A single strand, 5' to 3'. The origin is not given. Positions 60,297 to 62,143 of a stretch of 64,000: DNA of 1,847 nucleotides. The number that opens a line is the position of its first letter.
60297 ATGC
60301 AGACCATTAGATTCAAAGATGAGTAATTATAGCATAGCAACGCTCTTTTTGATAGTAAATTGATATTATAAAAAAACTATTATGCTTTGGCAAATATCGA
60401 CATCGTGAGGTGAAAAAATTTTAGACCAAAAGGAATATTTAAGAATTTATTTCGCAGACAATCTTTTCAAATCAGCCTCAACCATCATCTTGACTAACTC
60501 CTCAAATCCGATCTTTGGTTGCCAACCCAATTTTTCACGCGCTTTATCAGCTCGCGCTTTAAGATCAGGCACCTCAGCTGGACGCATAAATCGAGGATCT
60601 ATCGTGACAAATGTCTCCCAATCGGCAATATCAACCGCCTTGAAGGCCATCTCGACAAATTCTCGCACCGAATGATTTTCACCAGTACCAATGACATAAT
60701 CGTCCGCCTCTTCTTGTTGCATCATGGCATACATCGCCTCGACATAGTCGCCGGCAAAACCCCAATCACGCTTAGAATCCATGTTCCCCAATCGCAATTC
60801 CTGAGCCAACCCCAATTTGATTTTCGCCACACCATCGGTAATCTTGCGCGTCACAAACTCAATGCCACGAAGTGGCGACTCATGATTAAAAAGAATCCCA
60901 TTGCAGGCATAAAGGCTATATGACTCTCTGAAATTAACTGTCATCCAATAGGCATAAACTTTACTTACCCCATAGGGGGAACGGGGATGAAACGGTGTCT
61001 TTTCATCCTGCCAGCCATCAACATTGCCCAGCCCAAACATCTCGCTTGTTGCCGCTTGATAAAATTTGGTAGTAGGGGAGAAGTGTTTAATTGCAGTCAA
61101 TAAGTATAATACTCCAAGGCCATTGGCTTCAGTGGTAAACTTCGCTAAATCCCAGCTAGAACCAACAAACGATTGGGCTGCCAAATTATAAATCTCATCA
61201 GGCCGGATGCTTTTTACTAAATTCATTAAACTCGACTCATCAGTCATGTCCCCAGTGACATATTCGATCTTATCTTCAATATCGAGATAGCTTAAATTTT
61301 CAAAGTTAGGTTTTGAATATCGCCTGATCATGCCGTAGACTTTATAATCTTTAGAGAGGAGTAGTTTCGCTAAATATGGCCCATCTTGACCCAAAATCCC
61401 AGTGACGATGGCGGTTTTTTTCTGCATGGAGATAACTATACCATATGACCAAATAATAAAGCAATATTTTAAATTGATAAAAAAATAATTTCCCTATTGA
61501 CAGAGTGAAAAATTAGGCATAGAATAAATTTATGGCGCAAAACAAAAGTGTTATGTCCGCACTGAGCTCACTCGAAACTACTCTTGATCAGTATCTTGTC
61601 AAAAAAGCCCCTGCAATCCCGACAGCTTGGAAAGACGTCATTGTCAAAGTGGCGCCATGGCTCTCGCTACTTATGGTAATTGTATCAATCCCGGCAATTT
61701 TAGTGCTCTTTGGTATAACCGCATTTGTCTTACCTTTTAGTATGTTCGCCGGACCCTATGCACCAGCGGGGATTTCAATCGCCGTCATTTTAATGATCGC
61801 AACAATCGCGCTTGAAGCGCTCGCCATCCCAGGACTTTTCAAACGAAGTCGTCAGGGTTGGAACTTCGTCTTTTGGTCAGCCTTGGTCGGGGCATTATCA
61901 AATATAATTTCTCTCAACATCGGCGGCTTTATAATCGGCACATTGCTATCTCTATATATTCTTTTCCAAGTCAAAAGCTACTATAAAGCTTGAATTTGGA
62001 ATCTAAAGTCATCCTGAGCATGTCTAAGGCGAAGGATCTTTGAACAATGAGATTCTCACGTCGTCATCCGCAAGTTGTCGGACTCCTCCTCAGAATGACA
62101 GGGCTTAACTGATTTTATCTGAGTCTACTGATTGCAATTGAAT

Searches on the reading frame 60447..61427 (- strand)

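Call 52: search_protein_families(library=pfam, proteins=[window:60447-61427:-], max_evalue=0.01)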
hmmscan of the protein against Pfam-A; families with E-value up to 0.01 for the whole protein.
window:60447-61427:- (326 aa): 3 families
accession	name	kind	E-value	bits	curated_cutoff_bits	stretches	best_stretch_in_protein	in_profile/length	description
PF16363.11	GDP_Man_Dehyd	-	1.7e-121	406.2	27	1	7-315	1-332/332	GDP-mannose 4,6 dehydratase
PF01370.27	Epimerase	-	4.6e-58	196.9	20.9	1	7-247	2-240/240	NAD dependent epimerase/dehydratase family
PF04321.23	RmlD_sub_bind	-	5.3e-05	22.9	27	1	7-157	4-130/287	RmlD substrate binding domain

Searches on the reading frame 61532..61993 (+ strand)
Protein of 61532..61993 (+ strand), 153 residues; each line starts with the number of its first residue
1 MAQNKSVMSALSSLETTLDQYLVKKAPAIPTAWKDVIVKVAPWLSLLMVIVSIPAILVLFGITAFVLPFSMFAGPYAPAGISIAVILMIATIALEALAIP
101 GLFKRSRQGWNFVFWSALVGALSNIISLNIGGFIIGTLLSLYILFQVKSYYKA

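Call 52: search_protein_families(library=pfam, proteins=[window:61532-61993:+], max_evalue=0.01)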
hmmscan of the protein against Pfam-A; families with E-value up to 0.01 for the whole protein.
window:61532-61993:+ (153 aa): 1 family
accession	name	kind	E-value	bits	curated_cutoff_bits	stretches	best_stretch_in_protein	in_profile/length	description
PF07758.16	DUF1614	-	0.0065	16.9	23.9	1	124-148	42-66/171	Protein of unknown function (DUF1614)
